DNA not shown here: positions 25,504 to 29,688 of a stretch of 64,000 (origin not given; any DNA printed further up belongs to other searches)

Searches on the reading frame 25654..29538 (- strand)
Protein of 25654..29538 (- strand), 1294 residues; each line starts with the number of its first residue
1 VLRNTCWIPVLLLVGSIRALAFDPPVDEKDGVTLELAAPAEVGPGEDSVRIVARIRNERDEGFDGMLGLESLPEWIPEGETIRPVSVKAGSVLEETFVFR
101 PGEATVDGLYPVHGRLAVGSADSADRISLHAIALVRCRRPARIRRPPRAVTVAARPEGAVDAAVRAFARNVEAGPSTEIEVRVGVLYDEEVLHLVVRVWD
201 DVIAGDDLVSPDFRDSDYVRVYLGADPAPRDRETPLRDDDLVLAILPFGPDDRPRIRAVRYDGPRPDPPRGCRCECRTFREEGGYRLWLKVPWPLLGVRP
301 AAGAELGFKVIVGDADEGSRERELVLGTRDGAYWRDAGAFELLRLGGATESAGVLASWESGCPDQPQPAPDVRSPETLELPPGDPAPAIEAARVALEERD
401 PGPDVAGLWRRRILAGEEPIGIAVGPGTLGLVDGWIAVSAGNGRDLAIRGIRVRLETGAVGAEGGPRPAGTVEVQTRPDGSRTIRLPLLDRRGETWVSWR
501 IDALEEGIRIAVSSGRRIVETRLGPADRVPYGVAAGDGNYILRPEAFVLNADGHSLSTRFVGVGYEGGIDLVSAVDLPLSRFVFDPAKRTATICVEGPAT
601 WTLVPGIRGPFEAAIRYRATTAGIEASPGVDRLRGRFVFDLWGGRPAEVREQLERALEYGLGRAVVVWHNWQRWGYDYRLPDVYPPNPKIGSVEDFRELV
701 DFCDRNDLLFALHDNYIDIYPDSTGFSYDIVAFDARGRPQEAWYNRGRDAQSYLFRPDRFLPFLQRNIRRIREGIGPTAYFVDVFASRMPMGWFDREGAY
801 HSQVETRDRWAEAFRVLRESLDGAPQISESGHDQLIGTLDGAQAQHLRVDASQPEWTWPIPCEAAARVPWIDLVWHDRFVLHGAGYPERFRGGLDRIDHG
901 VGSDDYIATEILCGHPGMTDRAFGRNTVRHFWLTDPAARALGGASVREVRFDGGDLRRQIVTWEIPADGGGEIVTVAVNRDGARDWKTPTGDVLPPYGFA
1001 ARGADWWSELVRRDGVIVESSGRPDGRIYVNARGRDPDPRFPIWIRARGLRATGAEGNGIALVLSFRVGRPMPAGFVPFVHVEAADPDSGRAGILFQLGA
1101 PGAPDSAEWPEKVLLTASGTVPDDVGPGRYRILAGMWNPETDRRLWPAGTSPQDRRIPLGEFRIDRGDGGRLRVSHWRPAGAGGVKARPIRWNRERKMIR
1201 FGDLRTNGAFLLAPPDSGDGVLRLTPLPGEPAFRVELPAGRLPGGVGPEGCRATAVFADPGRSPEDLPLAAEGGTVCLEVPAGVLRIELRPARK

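Call 89: search_protein_families(library=pfam, proteins=[window:25654-29538:-], max_evalue=0.0001)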
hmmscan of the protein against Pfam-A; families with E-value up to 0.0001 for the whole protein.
window:25654-29538:- (1294 aa): 1 family
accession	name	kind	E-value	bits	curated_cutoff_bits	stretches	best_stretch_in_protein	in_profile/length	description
PF18952.6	DUF5696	-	1.7e-07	30.6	25.6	1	649-771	269-398/612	Family of unknown function (DUF5696)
